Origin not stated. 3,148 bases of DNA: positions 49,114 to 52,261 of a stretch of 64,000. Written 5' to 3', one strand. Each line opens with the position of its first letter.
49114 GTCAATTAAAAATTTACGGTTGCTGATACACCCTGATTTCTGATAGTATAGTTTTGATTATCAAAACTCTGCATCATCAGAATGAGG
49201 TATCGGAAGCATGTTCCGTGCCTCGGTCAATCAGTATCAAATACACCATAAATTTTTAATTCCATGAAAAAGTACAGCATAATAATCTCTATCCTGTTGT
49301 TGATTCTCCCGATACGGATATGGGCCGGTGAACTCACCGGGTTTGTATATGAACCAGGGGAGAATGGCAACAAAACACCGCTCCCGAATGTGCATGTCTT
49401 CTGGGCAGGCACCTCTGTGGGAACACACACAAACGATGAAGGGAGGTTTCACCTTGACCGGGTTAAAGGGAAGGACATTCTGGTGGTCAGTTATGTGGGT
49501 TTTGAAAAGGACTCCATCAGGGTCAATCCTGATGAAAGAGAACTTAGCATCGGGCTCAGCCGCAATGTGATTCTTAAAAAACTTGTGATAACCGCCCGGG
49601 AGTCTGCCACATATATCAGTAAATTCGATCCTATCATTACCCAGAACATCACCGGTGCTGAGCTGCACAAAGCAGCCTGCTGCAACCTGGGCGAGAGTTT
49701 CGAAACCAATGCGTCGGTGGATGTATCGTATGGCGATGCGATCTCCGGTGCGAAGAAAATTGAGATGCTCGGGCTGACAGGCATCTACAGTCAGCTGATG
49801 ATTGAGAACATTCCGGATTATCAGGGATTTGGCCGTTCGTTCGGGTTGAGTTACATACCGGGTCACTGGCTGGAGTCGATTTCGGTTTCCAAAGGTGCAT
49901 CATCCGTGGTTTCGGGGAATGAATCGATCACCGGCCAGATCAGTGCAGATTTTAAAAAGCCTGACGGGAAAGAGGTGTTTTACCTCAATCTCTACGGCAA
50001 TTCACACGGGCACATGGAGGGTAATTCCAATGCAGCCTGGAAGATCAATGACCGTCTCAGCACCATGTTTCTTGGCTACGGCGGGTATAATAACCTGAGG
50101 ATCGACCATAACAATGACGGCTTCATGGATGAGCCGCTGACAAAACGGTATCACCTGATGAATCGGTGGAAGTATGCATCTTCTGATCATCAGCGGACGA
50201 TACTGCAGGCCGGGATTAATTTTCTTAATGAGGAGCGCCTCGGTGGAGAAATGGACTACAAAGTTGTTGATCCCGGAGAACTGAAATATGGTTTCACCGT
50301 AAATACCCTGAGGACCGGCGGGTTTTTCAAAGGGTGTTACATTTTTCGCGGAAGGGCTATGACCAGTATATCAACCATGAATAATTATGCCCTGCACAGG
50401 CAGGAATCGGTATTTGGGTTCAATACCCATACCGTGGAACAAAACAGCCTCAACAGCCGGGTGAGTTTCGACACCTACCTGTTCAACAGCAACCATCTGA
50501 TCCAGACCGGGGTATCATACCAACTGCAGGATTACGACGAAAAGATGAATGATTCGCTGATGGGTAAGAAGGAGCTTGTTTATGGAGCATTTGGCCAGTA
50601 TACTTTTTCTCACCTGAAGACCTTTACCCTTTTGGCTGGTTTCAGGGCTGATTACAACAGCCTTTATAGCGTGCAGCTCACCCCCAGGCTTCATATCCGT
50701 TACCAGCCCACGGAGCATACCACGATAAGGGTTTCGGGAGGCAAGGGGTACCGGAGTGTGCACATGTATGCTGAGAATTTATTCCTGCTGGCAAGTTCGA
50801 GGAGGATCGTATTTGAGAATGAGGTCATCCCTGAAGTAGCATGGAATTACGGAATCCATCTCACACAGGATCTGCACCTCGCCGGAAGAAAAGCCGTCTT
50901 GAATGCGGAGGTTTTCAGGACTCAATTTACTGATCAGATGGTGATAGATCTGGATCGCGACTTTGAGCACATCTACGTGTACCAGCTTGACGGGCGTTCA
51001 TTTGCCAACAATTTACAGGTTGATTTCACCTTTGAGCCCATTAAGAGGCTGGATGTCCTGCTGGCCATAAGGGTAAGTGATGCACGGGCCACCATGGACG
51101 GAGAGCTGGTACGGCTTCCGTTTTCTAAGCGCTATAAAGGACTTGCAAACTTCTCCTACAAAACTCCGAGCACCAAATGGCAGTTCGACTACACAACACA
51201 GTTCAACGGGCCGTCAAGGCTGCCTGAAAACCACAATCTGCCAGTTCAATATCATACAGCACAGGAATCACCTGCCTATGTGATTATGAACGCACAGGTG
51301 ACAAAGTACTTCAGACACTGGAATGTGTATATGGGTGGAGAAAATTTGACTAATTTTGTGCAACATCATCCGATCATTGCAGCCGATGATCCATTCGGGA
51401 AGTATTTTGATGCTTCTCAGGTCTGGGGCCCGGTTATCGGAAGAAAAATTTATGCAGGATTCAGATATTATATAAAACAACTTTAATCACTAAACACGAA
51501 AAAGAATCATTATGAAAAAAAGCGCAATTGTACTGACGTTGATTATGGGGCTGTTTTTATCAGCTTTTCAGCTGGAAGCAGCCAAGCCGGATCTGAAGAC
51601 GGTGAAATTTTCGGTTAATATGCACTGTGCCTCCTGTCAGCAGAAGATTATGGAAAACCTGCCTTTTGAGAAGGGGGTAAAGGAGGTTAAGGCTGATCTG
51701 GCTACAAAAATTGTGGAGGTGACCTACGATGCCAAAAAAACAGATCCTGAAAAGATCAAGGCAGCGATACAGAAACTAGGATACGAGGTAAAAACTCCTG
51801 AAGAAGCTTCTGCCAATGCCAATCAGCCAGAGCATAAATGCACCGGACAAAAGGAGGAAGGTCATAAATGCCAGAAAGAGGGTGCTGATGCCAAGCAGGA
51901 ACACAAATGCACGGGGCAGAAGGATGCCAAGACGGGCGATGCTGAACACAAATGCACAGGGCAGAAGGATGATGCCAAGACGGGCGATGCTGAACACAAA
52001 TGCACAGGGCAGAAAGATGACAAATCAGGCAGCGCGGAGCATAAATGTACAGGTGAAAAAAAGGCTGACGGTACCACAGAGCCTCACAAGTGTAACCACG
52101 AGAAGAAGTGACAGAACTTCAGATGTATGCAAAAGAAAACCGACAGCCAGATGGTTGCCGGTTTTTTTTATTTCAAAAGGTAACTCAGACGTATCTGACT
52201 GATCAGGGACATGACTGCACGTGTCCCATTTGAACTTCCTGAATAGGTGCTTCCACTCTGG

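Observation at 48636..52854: Candidate metal-acquisition operon: His/Cys-rich small exported protein, TonB-dependent receptor with a vicinal-Cys plug motif, and a periplasmic HMA protein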

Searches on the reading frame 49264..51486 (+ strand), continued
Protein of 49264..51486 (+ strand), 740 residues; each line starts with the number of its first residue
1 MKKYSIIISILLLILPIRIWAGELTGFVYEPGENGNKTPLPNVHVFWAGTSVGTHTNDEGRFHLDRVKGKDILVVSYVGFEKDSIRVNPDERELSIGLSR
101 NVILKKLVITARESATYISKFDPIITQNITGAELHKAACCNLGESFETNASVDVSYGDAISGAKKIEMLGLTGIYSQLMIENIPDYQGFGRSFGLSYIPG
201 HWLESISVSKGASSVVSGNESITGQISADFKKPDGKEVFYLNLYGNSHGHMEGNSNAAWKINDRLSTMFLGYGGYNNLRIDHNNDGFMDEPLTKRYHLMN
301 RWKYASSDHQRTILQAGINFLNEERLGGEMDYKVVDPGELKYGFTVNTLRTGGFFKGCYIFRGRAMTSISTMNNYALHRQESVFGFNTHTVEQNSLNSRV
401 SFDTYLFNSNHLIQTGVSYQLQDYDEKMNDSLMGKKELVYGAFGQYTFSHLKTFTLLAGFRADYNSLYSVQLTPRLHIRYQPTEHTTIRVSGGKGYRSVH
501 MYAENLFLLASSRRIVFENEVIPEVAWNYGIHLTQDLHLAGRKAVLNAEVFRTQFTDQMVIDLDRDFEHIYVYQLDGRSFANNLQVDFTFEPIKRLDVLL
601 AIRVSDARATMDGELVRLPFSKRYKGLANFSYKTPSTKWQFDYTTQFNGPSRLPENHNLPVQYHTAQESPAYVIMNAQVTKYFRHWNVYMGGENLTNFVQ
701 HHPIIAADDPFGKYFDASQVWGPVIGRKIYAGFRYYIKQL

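Call 75: search_protein_families(library=pfam, proteins=[L021:8314-8658:+, L057:5617-6024:+, L082:5360-5929:+, L073:8230-8559:+, L075:5175-5510:+, L007:8268-8537:+, L033:4106-5269:-, L080:5112-5474:+, L088:6356-6784:+, L021:9330-10625:+], max_evalue=0.01)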
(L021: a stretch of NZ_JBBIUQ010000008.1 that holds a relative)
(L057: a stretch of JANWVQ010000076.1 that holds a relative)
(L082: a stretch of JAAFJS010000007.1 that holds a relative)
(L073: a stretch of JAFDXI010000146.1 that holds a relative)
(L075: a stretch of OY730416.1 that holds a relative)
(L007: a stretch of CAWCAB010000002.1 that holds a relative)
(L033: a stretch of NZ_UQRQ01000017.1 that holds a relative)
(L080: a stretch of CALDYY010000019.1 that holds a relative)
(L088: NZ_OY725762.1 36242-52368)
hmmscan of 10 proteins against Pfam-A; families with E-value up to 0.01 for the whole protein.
L021:8314-8658:+ (114 aa): 3 families
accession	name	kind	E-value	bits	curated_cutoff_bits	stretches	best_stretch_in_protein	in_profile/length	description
PF04945.19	YHS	-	2.7e-11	43.7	30.3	1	61-101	4-45/47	YHS domain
PF24273.1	TRASH_HVO_1752_C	-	5.7e-07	30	27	1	60-99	4-43/47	HVO_1752, C-terminal TRASH domain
PF08394.17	Arc_trans_TRASH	-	0.0016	19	27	1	73-94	16-37/43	Archaeal TRASH domain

L057:5617-6024:+ (135 aa): 2 families
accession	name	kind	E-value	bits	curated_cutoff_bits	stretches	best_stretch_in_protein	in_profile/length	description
PF04945.19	YHS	-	3.8e-09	36.8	30.3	1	80-119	4-44/47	YHS domain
PF24273.1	TRASH_HVO_1752_C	-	1.7e-05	25.3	27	1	79-119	4-44/47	HVO_1752, C-terminal TRASH domain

L082:5360-5929:+ (189 aa): 1 family
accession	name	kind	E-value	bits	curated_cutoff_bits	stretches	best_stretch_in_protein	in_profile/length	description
PF11827.13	DUF3347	-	9.8e-17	62.1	25.5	1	56-144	4-92/93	Protein of unknown function (DUF3347)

L073:8230-8559:+ (109 aa): 15 families
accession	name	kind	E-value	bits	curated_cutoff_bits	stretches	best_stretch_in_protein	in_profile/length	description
PF01022.26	HTH_5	-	1.3e-13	51.1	22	1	25-71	1-46/47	Bacterial regulatory protein, arsR family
PF12840.13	HTH_20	-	3.3e-12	46.6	27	1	23-72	1-50/51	Helix-turn-helix domain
PF12802.13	MarR_2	-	5.2e-08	33.4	27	1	27-71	6-51/61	MarR family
PF13412.12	HTH_24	-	1.3e-07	31.5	21.9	1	30-71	7-48/48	Winged helix-turn-helix DNA-binding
PF24034.1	DUF7343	-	0.00013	22.2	27.6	1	31-72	8-50/62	Domain of unknown function (DUF7343)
PF08279.18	HTH_11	-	0.00019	21.7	25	1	30-69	4-45/55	HTH domain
PF01047.28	MarR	-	0.00042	20.6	24.6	1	28-71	5-48/59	MarR family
PF03965.22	Penicillinase_R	-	0.0011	19.7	22.6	1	30-105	7-86/115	Penicillinase repressor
PF01325.25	Fe_dep_repress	-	0.002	18.8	26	1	45-71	27-53/60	Iron dependent repressor, N-terminal DNA binding domain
PF22194.2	F-93_WHD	-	0.0023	18.4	28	1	31-72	2-47/62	F-93, winged-helix domain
PF01978.25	TrmB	-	0.003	17.8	25.6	1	33-81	15-62/68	Sugar-specific transcriptional regulator TrmB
PF13601.12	HTH_34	-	0.0033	18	27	1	28-74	2-48/80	Winged helix DNA-binding domain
PF05043.19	Mga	-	0.004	18.1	21.1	1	26-66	16-56/87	Mga helix-turn-helix domain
PF09339.16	HTH_IclR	-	0.0045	17.2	22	1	30-70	7-48/52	IclR helix-turn-helix domain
PF25213.1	HVO_A0261_N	-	0.005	17.1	35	1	24-73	9-57/86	HVO_A0261 N-terminal domain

L075:5175-5510:+ (111 aa): 1 family
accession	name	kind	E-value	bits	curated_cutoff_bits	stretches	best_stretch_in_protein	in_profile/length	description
PF19335.5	HMBD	-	3.6e-22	78.4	23.6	2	76-100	2-26/28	Heavy metal binding domain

L007:8268-8537:+ (89 aa): 1 family
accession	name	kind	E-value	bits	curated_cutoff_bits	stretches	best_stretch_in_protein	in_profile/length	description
PF00403.32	HMA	-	1.9e-09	38.2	24.8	1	7-65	3-61/62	Heavy-metal-associated domain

L033:4106-5269:- (387 aa): 4 families
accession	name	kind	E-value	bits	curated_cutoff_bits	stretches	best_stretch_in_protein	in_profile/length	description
PF00578.27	AhpC-TSA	-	2.4e-11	44.1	26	1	253-368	4-122/124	AhpC/TSA family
PF14289.11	DUF4369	-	5e-11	43.4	25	1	24-113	2-86/91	Domain of unknown function (DUF4369)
PF13905.12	Thioredoxin_8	-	7.9e-11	42.6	27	1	275-367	2-94/94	Thioredoxin-like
PF08534.16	Redoxin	-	2.4e-05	24.6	26.6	1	251-372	3-133/148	Redoxin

L080:5112-5474:+ (120 aa): 0 families

L088:6356-6784:+ (142 aa): 0 families

L021:9330-10625:+ (431 aa): 2 families
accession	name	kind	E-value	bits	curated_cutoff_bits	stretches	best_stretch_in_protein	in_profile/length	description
PF02321.23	OEP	-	1.5e-40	139.4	22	2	231-416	2-187/187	Outer membrane efflux protein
PF03961.19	FapA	-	0.0019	18.3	31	0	106-199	141-235/272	Flagellar Assembly Protein A beta solenoid domain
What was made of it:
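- An ArsR regulator, HMBD, YHS and DUF3347 proteins occur beside the trio (call 75). HMBD, YHS and DUF3347 neighbours, and an efflux OEP gene next to the Ignavibacterium locus, point the same way (call 75).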

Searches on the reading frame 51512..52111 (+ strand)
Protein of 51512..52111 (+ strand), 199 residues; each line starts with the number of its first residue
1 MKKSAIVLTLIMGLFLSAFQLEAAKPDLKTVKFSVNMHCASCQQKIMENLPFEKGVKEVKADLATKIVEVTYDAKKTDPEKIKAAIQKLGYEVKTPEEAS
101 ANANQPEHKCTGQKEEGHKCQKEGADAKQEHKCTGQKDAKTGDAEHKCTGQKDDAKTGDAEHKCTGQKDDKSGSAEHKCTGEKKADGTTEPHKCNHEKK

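Call 3: search_protein_families(library=pfam, proteins=[window:51512-52111:+], max_evalue=0.01)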
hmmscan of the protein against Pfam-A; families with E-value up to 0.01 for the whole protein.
window:51512-52111:+ (199 aa): 1 family
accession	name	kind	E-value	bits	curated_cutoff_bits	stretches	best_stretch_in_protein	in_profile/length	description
PF00403.32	HMA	-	8.7e-19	68.1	24.8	1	33-92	2-62/62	Heavy-metal-associated domain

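Call 4: search_protein_families(library=ncbifam, proteins=[window:51512-52111:+], max_evalue=0.01)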
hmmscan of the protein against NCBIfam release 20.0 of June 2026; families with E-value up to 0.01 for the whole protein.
window:51512-52111:+ (199 aa): 14 families
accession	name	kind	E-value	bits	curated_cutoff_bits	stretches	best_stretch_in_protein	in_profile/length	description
NF033556.1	MerTP_fusion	equivalog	5e-12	45.8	180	1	24-94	115-186/186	mercuric transport protein MerTP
NF033795.1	chaper_CopZ_Bs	exception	9.3e-12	45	91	1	37-94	9-66/66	copper chaperone CopZ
TIGR00003.1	TIGR00003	subfamily_domain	3.1e-09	36.9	62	1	33-93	4-65/66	copper ion binding protein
NF033794.2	chaper_CopZ_Eh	exception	1.2e-08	35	95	1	36-93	7-65/68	copper chaperone CopZ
TIGR02052.1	MerP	equivalog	3.8e-07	30.5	92.55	1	16-92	10-87/92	mercury resistance system periplasmic binding protein MerP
NF045683.1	MerT_CopZ_Se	exception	2e-06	27.4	375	1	24-92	156-226/235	MerT/CopZ fusion-like heavy metal transport selenoprotein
NF010311.1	PRK13748.1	subfamily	7.1e-06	25.1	600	1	36-123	7-94/560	mercury(II) reductase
NF033781.1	chaper_CopP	exception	1.1e-05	25.5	112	1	36-93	8-64/65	copper-binding metallochaperone CopP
NF041115.1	UxxU_metal_bind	equivalog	1.4e-05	25.1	95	1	32-94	7-70/74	metal-binding (seleno)protein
NF047957.1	CopZ_AFE_1862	equivalog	2.1e-05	24.9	85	1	37-93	8-61/62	CopZ family metallochaperone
NF008262.1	PRK11033.1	equivalog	2.5e-05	22.9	1005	1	36-107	49-118/731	zinc/cadmium/mercury/lead-transporting ATPase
NF033553.1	MerP_Gpos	exception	0.00022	21.1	110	1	33-93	49-111/112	mercury resistance system substrate-binding protein MerP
NF033775.1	P_type_ZntA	exception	0.00022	19.6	1240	1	33-103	52-121/732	Zn(II)/Cd(II)/Pb(II) translocating P-type ATPase ZntA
NF007952.0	PRK10671.1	equivalog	0.0021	16.3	1316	1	36-99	111-171/838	copper-exporting P-type ATPase CopA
